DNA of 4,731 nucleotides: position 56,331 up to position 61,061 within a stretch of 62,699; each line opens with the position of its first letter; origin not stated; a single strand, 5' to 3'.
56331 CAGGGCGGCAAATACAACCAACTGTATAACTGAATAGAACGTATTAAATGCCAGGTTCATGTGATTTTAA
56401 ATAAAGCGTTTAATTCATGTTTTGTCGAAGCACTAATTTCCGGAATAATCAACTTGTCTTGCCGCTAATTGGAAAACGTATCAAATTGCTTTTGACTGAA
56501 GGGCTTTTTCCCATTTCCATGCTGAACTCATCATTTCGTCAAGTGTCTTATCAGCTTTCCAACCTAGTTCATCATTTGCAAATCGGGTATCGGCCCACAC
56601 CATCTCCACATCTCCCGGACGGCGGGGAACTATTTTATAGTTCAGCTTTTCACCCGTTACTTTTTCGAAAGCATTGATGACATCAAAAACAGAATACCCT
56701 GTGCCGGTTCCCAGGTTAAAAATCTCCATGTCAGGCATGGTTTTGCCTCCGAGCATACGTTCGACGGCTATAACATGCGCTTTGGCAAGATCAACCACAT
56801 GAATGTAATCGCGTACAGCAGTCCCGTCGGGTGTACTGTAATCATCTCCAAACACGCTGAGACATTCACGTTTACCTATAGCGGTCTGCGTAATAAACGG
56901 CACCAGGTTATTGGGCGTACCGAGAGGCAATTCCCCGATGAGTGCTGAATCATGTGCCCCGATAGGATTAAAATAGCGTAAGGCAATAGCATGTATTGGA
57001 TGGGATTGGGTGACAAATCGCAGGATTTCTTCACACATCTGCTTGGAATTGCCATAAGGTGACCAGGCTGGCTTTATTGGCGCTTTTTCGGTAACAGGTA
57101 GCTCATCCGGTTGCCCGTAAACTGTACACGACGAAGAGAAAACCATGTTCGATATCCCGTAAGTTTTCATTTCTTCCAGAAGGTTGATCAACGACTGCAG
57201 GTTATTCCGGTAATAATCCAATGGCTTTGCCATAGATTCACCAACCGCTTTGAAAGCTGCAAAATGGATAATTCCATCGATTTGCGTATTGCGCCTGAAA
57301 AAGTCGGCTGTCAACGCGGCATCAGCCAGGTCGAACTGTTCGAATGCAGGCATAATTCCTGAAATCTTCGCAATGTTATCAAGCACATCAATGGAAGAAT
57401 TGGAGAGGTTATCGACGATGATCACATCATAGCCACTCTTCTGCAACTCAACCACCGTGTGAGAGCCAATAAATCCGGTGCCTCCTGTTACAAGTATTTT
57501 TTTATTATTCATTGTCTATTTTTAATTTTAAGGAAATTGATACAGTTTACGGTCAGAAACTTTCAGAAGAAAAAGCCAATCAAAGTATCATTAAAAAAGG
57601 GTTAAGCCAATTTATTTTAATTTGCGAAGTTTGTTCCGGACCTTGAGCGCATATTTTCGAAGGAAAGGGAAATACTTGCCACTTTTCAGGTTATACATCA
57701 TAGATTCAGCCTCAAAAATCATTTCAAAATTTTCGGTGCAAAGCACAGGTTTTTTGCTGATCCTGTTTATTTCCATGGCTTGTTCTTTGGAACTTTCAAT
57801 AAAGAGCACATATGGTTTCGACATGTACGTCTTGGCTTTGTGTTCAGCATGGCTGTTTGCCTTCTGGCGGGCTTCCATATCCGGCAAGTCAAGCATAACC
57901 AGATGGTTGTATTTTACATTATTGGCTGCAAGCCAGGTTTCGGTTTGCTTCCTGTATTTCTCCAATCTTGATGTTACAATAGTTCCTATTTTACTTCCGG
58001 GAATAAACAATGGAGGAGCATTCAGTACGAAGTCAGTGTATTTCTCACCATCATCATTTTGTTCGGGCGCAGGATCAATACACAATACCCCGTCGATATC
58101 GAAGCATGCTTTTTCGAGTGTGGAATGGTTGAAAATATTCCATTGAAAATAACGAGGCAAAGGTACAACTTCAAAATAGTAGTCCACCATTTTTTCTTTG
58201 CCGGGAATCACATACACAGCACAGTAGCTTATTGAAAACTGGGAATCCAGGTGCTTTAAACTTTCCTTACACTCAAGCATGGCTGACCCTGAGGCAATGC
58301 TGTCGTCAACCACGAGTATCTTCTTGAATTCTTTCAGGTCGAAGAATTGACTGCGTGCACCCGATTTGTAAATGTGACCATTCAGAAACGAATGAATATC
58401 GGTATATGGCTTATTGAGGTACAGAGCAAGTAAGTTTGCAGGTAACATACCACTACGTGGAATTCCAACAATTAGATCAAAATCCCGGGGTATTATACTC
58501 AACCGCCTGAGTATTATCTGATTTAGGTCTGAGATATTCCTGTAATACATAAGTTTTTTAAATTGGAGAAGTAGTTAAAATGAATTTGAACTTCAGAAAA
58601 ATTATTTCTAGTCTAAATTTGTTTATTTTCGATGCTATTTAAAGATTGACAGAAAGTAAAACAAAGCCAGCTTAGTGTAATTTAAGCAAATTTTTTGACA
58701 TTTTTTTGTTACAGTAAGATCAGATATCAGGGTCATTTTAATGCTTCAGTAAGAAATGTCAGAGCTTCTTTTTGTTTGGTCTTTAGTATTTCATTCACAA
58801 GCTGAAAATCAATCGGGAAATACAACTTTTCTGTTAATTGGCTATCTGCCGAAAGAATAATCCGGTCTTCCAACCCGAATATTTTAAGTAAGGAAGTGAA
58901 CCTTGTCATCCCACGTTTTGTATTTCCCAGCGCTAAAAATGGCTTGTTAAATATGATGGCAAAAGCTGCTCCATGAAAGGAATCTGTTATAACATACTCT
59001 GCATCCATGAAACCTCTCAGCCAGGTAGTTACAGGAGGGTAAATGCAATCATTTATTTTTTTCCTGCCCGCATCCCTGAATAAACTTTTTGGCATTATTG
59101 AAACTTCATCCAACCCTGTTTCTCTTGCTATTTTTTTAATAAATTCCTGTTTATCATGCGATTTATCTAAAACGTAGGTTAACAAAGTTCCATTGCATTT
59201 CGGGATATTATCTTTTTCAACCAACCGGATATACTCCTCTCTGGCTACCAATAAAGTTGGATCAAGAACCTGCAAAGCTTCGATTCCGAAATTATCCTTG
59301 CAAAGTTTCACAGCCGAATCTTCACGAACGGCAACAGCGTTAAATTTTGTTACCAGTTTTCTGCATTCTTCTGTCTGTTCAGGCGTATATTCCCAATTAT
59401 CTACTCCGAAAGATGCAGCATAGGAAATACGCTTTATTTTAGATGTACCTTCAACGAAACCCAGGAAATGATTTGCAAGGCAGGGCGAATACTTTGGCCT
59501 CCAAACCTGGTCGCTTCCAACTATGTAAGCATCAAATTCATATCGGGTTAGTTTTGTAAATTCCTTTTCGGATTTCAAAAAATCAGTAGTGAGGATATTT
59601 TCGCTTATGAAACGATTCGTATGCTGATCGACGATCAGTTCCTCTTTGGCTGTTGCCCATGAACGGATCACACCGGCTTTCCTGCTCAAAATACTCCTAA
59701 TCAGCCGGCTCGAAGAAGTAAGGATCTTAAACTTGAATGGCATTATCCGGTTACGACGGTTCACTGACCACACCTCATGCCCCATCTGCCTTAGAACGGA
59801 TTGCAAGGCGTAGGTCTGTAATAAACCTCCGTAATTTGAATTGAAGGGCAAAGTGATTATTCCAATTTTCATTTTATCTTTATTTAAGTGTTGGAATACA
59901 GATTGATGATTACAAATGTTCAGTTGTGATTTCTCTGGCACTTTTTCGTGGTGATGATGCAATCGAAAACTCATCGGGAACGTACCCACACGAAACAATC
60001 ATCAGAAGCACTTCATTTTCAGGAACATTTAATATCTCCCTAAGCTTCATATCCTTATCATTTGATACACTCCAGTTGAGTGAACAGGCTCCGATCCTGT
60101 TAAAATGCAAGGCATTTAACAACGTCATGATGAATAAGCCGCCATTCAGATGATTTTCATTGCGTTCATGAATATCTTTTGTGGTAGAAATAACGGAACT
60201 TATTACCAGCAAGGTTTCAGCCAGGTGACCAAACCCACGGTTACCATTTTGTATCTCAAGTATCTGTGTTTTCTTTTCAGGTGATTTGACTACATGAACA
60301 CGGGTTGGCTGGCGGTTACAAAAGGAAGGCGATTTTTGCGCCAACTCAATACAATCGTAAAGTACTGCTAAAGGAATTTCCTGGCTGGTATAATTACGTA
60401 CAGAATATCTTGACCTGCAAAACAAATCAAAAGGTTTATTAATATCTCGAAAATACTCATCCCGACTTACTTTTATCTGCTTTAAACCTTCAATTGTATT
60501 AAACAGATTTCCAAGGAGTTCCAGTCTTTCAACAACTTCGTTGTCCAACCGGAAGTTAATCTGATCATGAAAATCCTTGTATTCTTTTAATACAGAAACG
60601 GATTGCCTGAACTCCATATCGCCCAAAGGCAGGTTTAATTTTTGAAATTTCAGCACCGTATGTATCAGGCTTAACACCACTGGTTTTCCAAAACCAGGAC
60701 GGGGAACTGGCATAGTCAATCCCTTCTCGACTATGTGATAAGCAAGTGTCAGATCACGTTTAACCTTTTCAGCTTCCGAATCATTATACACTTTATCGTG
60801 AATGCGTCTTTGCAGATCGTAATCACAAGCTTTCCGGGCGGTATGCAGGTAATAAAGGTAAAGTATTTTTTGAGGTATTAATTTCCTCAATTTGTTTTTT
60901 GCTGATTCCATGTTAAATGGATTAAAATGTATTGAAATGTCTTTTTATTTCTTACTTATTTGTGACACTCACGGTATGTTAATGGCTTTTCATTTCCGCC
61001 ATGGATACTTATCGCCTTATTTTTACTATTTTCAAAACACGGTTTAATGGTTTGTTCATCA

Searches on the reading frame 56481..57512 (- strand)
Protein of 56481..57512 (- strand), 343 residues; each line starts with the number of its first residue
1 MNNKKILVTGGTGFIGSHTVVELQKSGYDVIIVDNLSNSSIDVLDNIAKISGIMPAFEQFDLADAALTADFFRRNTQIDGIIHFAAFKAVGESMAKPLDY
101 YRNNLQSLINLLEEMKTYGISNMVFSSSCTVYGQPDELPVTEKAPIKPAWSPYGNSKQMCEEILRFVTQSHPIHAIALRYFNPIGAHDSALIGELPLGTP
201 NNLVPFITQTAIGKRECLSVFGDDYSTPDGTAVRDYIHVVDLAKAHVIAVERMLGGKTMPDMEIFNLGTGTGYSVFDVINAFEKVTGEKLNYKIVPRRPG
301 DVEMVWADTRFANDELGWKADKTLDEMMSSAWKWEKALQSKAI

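Call 97: search_protein_families(library=pfam, proteins=[window:56481-57512:-], max_evalue=0.00001)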
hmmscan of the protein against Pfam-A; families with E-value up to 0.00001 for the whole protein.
window:56481-57512:- (343 aa): 6 families
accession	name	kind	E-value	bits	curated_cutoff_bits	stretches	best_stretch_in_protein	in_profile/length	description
PF16363.11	GDP_Man_Dehyd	-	4e-57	194.6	27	1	7-329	1-330/332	GDP-mannose 4,6 dehydratase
PF01370.27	Epimerase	-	2.6e-53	181.3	20.9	1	6-267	1-239/240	NAD dependent epimerase/dehydratase family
PF01073.25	3Beta_HSD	-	2.9e-13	49.9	22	1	7-164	1-157/280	3-beta hydroxysteroid dehydrogenase/isomerase family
PF04321.23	RmlD_sub_bind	-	1.9e-11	44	27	1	5-231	2-184/287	RmlD substrate binding domain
PF02719.21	Polysacc_synt_2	-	4.7e-09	36.3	20.2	1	6-185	1-173/293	Polysaccharide biosynthesis protein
PF05368.20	NmrA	-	5e-06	26.8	27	0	3-32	2-31/298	NmrA-like family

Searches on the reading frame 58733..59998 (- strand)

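Call 97: search_protein_families(library=pfam, proteins=[window:58733-59998:-], max_evalue=0.00001)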
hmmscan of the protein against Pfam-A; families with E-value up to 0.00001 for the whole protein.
window:58733-59998:- (421 aa): 1 family
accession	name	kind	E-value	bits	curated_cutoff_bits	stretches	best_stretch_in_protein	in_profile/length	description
PF04230.19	PS_pyruv_trans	-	1.2e-33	117.7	25.3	1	55-359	1-278/280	Polysaccharide pyruvyl transferase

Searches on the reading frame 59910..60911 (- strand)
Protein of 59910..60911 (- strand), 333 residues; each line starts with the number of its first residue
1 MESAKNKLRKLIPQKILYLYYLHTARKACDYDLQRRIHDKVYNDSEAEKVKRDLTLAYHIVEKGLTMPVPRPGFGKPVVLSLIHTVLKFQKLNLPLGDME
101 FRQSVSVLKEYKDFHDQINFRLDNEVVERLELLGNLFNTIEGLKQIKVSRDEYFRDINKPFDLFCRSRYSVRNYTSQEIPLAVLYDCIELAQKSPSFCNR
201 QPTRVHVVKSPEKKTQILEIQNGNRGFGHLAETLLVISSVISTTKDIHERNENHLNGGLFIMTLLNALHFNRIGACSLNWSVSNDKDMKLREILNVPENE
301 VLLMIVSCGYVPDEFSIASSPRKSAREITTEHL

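Call 97: search_protein_families(library=pfam, proteins=[window:59910-60911:-], max_evalue=0.00001)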
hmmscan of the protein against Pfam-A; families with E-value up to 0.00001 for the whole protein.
window:59910-60911:- (333 aa): 1 family
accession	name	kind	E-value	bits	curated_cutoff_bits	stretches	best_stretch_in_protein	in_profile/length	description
PF00881.29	Nitroreductase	-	2.6e-18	67.2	23.5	1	166-220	2-56/167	Nitroreductase family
